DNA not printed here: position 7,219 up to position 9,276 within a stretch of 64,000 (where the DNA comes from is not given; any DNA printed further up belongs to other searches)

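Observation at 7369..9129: ycbZ: Lon-type protease domain without a recognisable P-loop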

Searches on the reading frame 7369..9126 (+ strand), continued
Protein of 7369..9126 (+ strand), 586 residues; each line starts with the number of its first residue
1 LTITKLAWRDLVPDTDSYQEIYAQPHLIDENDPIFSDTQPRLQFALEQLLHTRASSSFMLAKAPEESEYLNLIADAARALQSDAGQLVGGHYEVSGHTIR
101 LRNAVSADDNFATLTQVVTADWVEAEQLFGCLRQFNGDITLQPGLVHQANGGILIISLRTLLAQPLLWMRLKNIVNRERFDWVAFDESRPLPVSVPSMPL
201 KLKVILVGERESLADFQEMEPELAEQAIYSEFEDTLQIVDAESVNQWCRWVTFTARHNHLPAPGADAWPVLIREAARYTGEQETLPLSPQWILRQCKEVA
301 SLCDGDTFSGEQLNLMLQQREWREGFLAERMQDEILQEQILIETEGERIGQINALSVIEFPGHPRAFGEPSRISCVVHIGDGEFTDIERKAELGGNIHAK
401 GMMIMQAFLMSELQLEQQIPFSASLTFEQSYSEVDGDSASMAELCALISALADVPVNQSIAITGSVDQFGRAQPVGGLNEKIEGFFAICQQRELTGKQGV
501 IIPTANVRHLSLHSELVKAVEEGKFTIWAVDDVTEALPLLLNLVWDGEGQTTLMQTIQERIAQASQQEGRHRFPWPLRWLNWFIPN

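Call 41: find_encoding_contigs(protein=P0279, flank=4000, max_places=1)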
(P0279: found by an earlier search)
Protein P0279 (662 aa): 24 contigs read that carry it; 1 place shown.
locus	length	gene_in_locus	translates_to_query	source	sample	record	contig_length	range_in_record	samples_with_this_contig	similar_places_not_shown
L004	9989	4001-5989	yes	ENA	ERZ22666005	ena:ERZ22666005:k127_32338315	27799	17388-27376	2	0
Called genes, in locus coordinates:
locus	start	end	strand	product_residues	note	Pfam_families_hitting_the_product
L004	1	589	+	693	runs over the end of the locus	PF02922:CBM_48, PF00128:Alpha-amylase, PF21156:ISOA1-3_C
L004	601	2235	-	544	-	PF11398:DUF2813, PF13175:AAA_15, PF13304:AAA_21 (faint), PF20469:OLD-like_TOPRIM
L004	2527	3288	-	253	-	PF01925:TauE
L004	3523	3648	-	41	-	-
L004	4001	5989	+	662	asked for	PF20437:LonC_helical (weak), PF13654:AAA_32, PF20436:LonB_AAA-LID, PF05362:Lon_C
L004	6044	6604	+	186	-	PF07977:FabA, PF22818:ApeI-like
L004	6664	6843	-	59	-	PF04957:RMF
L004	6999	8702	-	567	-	PF11949:DUF3466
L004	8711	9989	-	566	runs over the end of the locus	?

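Call 43: find_related_loci(query=A1, collection=genome_contigs, flank=4000)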
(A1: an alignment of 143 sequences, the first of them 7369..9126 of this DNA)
Query A1 (586 aa) in genome_contigs; peptide patterns used: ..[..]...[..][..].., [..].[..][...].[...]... (x = any residue, [..] = any of these).
600 stretches matched a pattern (row limit reached: there are more); 579 encode a relative of the query (tblastn E <= 1e-3); the best 80 are kept; 80 distinct loci.
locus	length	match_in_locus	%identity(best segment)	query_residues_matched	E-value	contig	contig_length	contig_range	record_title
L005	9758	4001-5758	94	1-586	0e+0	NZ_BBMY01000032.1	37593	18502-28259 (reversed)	Escherichia albertii NBRC 107761 = DSM 17582 strain NBRC 107761, whole genome shotgun sequence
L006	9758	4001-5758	87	1-586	0e+0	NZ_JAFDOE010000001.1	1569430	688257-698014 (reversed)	Citrobacter sp. FP75 contig1, whole genome shotgun sequence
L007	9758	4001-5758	86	1-586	0e+0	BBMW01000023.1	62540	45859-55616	Citrobacter werkmanii NBRC 105721 DNA, contig: CIWKM23, whole genome shotgun sequence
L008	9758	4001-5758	74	1-586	0e+0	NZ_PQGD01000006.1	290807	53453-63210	Superficieibacter electus strain BP-1 NODE_6_length_290807_cov_33.1693, whole genome shotgun sequence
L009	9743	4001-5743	71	1-581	0e+0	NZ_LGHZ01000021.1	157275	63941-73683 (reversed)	Kluyvera genomosp. 1 strain L2 contig21, whole genome shotgun sequence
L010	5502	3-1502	73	87-586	0e+0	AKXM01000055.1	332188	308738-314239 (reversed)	Enterobacter sp. Ag1 Contig57, whole genome shotgun sequence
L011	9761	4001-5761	74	1-586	0e+0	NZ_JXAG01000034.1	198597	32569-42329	Enterobacter sp. Bisph1 contig034, whole genome shotgun sequence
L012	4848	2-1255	79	169-586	0e+0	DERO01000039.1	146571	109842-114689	MAG TPA_asm: Leclercia adecarboxylata isolate UBA3338 UBA3338_contig_20, whole genome shotgun sequence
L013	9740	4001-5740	57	1-583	0e+0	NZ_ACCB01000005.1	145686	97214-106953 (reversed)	Yersinia aldovae ATCC 35236 contig00316, whole genome shotgun sequence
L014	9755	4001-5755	53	1-583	0e+0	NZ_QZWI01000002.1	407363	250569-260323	Rahnella bruchi strain DSM 27398 contig_0002, whole genome shotgun sequence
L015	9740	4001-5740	52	1-583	0e+0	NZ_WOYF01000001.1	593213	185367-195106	Budvicia diplopodorum strain D9 Scaffold1_1, whole genome shotgun sequence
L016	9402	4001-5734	49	1-583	0e+0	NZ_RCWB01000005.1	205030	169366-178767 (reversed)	Photorhabdus caribbeanensis strain HG29 scaffold_0005, whole genome shotgun sequence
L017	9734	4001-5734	49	1-583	0e+0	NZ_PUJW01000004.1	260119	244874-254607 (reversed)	Photorhabdus cinerea strain DSM 19724 scaffold_0004, whole genome shotgun sequence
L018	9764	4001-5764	56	1-586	0e+0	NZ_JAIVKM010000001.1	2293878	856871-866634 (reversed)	Mangrovibacter yixingensis strain SaN21-3 SaN21-3_ctg001, whole genome shotgun sequence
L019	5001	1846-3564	47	5-580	3e-180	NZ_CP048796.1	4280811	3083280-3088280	Providencia vermicola strain P8538 chromosome, complete genome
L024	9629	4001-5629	39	8-583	2e-129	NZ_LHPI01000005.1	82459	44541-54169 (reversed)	Vibrio hepatarius strain DSM 19134 contig0005, whole genome shotgun sequence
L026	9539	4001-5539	44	35-541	6e-128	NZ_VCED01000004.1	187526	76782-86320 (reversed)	Haemophilus seminalis strain SZY H1 Scaffold4, whole genome shotgun sequence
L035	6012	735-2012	44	141-561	5e-102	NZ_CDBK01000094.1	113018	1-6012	Aeromonas caviae strain CECT 838, whole genome shotgun sequence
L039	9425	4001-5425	39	105-581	3e-98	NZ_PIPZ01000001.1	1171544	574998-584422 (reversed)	Pseudidiomarina marina strain PIM1 contig1, whole genome shotgun sequence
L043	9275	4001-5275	38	128-540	9e-91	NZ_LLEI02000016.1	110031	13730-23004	Vibrio bivalvicida strain 605 contig_16, whole genome shotgun sequence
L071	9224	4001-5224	39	141-543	4e-84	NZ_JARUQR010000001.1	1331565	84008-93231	Thiomicrorhabdus sp. ZW0627 Scaffold1, whole genome shotgun sequence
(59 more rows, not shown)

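Call 47: predict_structure(alignment_id=A1)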
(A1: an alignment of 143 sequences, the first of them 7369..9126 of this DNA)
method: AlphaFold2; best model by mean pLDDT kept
length: 586 residues; sequences in the alignment: 143
mean_pLDDT: 95.3   pTM: 0.91
mean pLDDT of the five models: 95.3, 93.8, 93.8, 93.6, 93.6
residues with pLDDT >= 90: 535; 70-90: 37; 50-70: 13; < 50: 1
segments of 3 or more residues with pLDDT < 50: none
pLDDT, mean of each block of 10 residues (from residue 1): 89 97 90 92 98 96 97 96 93 96 96 97 97 95 98 98 97 98 90 96 98 98 98 98 97 97 98 98 98 98 97 98 97 97 98 96 95 97 94 93 96 93 95 88 98 98 98 98 98 98 98 98 98 98 94 97 91 67 62
secondary structure, 60 per line:
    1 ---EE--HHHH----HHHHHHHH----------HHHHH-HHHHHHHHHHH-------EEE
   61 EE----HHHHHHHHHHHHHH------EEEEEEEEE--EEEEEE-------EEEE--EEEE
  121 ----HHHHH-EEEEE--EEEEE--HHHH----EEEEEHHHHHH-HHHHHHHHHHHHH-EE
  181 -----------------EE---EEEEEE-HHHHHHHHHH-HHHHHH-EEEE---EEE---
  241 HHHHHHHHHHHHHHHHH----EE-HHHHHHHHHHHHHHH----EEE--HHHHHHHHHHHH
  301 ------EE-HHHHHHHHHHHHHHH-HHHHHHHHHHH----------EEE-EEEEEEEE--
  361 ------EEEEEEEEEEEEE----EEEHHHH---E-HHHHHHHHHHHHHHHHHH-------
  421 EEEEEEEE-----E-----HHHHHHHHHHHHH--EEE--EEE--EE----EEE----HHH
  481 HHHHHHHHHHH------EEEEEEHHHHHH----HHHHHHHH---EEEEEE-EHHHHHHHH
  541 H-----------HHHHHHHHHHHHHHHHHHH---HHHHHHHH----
elements in order: H8-11 H16-23 H34-38 H40-50 E58-62 H67-80 E87-95 E98-103 E111-114 E117-120 H125-129 E131-135 E138-142 H145-148 E153-157 H158-163 H165-177 E203-208 H210-219 H221-226 E228-231 E235-237 H241-257 H265-279 E284-286 H289-300 H310-324 H326-336 E347-349 E351-358 E367-379 E384-386 H387-390 H396-413 E421-428 H440-452 E455-457 E460-462 E471-473 H478-491 E498-503 H504-509 H514-521 E525-530 H533-541 H553-571 H575-582

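Call 50: fold_search(model_id=the predicted structure, library=pdb)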
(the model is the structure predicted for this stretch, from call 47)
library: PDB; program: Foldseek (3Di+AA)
matches with E <= 10: 893; with E <= 0.001: 330
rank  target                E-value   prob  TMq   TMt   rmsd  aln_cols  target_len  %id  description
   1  7ev4_A                1.2e-44  1.00  0.82  0.81   4.5       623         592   25  Crystal structure of the Lon-like protease MtaLonC with S582A mutation in complex with F-b20-Q (released 2021-11-24)
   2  4fwh                  1.2e-43  1.00  0.83  0.83   4.2       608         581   25  Crystal structure of the Lon-like protease MtaLonC in complex with MG262 (released 2013-06-26)
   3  7ev6_A                2.2e-43  1.00  0.82  0.81   4.5       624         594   25  Crystal structure of the Lon-like protease MtaLonC with D581A mutation in complex with F-b20-Q (released 2021-11-24)
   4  4fwd                  2.5e-43  1.00  0.84  0.84   4.1       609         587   26  Crystal structure of the Lon-like protease MtaLonC in complex with bortezomib (released 2013-06-26)
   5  4fwg                  3.5e-43  1.00  0.83  0.81   4.0       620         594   24  Crystal structure of the Lon-like protease MtaLonC in complex with lactacystin (released 2013-06-26)
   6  7eux_A                8.7e-43  1.00  0.81  0.81   4.5       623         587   25  Crystal structure of the Lon-like protease MtaLonC with D581A mutation in complex with substrate polypeptide (released 2021-11-24)
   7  7euy_A                1.1e-42  1.00  0.82  0.82   4.5       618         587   25  Crystal structure of the Lon-like protease MtaLonC with D582A mutation in complex with substrate polypeptide (released 2021-11-24)
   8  4fw9                  2.2e-41  1.00  0.82  0.79   4.6       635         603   24  Crystal structure of the Lon-like protease MtaLonC (released 2013-06-26)
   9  8k8v_A                4.8e-39  1.00  0.71  0.59  12.5       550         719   27  CryoEM structure of LonC protease hepatmer, apo state (released 2024-08-07)
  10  8k91_A                6.0e-37  1.00  0.77  0.64  11.6       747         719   20  CryoEM structure of LonC S582A hepatmer with Lysozyme (released 2024-08-07)
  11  3k1j_A                2.0e-30  1.00  0.71  0.74   4.5       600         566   18  Crystal structure of Lon protease from Thermococcus onnurineus NA1 (released 2010-09-22)
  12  3k1j_B                4.2e-30  1.00  0.69  0.72   5.1       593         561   18  Crystal structure of Lon protease from Thermococcus onnurineus NA1 (released 2010-09-22)
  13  4ypl_C                2.9e-17  1.00  0.40  0.42  12.4       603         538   14  Crystal structure of a hexameric LonA protease bound to three ADPs (released 2016-03-16)
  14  4ypl_A                4.8e-17  1.00  0.38  0.41  10.5       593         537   13  Crystal structure of a hexameric LonA protease bound to three ADPs (released 2016-03-16)
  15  7fd4_A                1.3e-16  1.00  0.39  0.31  10.9       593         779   13  A complete three-dimensional structure of the Lon protease translocating a protein substrate (conformation 1) (released 2021-11-03)
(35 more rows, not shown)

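Call 61: search_protein_families(library=pfam, proteins=[L035:108-2084:+, L039:3398-5425:+, L043:3011-5371:+, L024:3986-5632:+, L026:3905-5668:+, L071:2927-5416:+], max_evalue=0.01)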
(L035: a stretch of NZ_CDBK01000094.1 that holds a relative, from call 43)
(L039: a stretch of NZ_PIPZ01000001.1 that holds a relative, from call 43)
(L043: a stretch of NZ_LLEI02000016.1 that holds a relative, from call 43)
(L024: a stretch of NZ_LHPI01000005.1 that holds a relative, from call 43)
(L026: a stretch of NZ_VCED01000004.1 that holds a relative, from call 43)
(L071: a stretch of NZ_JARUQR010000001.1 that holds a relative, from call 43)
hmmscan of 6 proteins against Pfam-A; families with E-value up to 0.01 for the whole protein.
L035:108-2084:+ (659 aa): 4 families
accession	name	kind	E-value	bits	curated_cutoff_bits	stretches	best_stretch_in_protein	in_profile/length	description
PF13654.12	AAA_32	-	1.2e-25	90.5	21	1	176-299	2-127/133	LonB-like, AAA domain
PF20436.4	LonB_AAA-LID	-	2e-09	37.8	22.4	1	333-396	2-65/65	Archaeal LonB, AAA+ ATPase LID domain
PF05362.19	Lon_C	-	2.9e-08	34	21.1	1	508-612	108-201/205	Lon protease (S16) C-terminal proteolytic domain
PF20437.3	LonC_helical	-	0.00043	20.6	24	1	83-111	1-29/34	Lon-like LonC helical domain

L039:3398-5425:+ (676 aa): 4 families
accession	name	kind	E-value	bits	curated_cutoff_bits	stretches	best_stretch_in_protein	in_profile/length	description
PF13654.12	AAA_32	-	6.3e-29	101.1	21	1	208-334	3-132/133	LonB-like, AAA domain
PF20436.4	LonB_AAA-LID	-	7.4e-12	45.6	22.4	1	363-427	1-65/65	Archaeal LonB, AAA+ ATPase LID domain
PF05362.19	Lon_C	-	1.4e-08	35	21.1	1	450-641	24-201/205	Lon protease (S16) C-terminal proteolytic domain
PF20437.3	LonC_helical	-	1.5e-05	25.3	24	1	120-146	1-27/34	Lon-like LonC helical domain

L043:3011-5371:+ (787 aa): 4 families
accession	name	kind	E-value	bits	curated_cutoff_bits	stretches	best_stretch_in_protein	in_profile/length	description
PF13654.12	AAA_32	-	2.3e-51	173.7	21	1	317-448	2-133/133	LonB-like, AAA domain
PF20436.4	LonB_AAA-LID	-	5.6e-24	84.4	22.4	1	476-540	1-65/65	Archaeal LonB, AAA+ ATPase LID domain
PF20437.3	LonC_helical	-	4.9e-14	52.5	24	1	88-121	1-34/34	Lon-like LonC helical domain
PF05362.19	Lon_C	-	7.9e-10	39.1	21.1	1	650-752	108-199/205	Lon protease (S16) C-terminal proteolytic domain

L024:3986-5632:+ (549 aa): 2 families
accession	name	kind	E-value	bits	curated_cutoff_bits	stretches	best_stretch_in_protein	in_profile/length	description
PF13654.12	AAA_32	-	8.4e-13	48.9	21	1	105-189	33-122/133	LonB-like, AAA domain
PF05362.19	Lon_C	-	6.4e-11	42.6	21.1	1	401-504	108-200/205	Lon protease (S16) C-terminal proteolytic domain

L026:3905-5668:+ (588 aa): 2 families
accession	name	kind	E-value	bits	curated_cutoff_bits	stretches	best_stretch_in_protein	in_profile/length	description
PF13654.12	AAA_32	-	5.5e-12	46.3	21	1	144-228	34-122/133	LonB-like, AAA domain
PF05362.19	Lon_C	-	2e-07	31.2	21.1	1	439-540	108-198/205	Lon protease (S16) C-terminal proteolytic domain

L071:2927-5416:+ (830 aa): 5 families
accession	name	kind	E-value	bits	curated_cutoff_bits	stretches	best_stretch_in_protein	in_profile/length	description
PF13654.12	AAA_32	-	3.8e-55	185.9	21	1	324-455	1-132/133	LonB-like, AAA domain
PF20436.4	LonB_AAA-LID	-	9.9e-22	77.2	22.4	1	484-548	1-65/65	Archaeal LonB, AAA+ ATPase LID domain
PF20437.3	LonC_helical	-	2.1e-17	63.2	24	1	95-128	1-34/34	Lon-like LonC helical domain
PF05362.19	Lon_C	-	1.4e-08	35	21.1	1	658-761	108-200/205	Lon protease (S16) C-terminal proteolytic domain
PF01935.23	DUF87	-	0.004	17.7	23.2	0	43-87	3-48/220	Helicase HerA, central domain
